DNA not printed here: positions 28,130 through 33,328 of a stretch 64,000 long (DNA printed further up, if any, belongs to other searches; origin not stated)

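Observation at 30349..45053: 2.8-kb direct repeat with 2,646 nt of perfect identity gives two adhesin genes the same stalk and sorting domain under different heads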

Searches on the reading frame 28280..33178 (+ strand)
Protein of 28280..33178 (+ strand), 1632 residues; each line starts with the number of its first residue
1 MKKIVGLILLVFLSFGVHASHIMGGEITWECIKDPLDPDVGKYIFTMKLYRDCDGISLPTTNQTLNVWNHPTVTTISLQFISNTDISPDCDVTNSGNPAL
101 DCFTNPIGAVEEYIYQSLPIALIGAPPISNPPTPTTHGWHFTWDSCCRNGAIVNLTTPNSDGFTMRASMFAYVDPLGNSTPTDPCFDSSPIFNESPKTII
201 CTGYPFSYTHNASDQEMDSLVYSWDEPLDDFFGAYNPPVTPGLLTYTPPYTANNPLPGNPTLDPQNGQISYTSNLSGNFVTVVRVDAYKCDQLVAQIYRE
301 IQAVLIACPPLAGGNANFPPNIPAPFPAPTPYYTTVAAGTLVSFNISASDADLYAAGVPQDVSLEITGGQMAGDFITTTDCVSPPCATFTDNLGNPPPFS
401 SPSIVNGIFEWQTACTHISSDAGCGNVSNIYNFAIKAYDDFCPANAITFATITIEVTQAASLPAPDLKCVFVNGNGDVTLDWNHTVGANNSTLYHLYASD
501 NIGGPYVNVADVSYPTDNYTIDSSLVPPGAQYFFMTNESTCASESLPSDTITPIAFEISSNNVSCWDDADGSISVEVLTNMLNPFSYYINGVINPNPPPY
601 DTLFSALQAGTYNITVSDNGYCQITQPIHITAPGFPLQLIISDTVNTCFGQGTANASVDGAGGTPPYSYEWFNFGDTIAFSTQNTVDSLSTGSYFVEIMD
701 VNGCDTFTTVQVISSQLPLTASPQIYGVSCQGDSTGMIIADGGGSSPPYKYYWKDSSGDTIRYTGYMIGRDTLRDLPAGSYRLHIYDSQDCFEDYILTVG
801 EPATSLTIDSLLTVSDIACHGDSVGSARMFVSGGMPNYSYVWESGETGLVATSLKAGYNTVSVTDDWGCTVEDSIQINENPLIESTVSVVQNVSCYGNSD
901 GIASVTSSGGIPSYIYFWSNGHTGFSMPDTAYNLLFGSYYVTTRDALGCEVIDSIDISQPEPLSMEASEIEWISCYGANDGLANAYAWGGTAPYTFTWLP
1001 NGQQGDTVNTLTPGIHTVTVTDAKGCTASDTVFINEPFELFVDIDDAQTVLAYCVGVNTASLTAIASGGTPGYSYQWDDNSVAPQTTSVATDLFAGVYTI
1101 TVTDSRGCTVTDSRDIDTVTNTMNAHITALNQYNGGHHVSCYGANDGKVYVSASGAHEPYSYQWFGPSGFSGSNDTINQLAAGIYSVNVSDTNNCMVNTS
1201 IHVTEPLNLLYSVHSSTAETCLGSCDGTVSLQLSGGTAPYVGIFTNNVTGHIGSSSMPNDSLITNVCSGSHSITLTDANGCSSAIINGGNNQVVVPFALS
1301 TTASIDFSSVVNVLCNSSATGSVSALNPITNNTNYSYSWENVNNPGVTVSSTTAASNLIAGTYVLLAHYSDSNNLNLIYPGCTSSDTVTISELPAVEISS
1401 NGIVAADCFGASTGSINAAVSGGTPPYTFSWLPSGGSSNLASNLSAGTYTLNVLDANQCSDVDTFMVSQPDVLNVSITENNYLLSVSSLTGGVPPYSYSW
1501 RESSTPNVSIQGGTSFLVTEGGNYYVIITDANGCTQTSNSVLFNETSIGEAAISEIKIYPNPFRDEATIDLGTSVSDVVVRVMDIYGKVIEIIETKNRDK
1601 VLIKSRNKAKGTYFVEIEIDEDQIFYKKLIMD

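Call 5: search_protein_families(library=pfam, proteins=[window:28280-33178:+], max_evalue=0.01)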
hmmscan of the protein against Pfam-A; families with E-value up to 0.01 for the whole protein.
window:28280-33178:+ (1632 aa): 5 families
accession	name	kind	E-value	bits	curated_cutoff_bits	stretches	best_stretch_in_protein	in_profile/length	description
PF13573.12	SprB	-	3.3e-68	225.4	28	9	1407-1434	8-35/37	SprB repeat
PF18962.6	Por_Secre_tail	-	6.8e-13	49.2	27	1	1558-1630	1-74/75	Secretion system C-terminal sorting domain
PF06832.18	BiPBP_C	-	6e-08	32.9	26.8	0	1001-1029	51-87/90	Penicillin-Binding Protein C-terminus Family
PF23585.1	DUF7137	-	7.4e-05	22.9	27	0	1049-1111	44-104/137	Domain of unknown function (DUF7137)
PF13620.12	CarboxypepD_reg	-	0.0048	17.7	32.3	0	604-632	42-71/82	Carboxypeptidase regulatory-like domain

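Call 6: search_protein_families(library=ncbifam, proteins=[window:28280-33178:+], max_evalue=0.01)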
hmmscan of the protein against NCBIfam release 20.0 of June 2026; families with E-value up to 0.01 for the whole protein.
window:28280-33178:+ (1632 aa): 1 family
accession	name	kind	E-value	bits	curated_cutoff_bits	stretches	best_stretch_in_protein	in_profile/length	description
TIGR04183.1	Por_Secre_tail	domain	1e-10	41.4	23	1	1558-1630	1-70/72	T9SS type A sorting domain-containing protein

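Call 10: find_encoding_contigs(protein=window:28280-33178:+, flank=10000, max_places=10)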
Protein window:28280-33178:+ (1632 aa): no gene with exactly this product is on record in the collection.
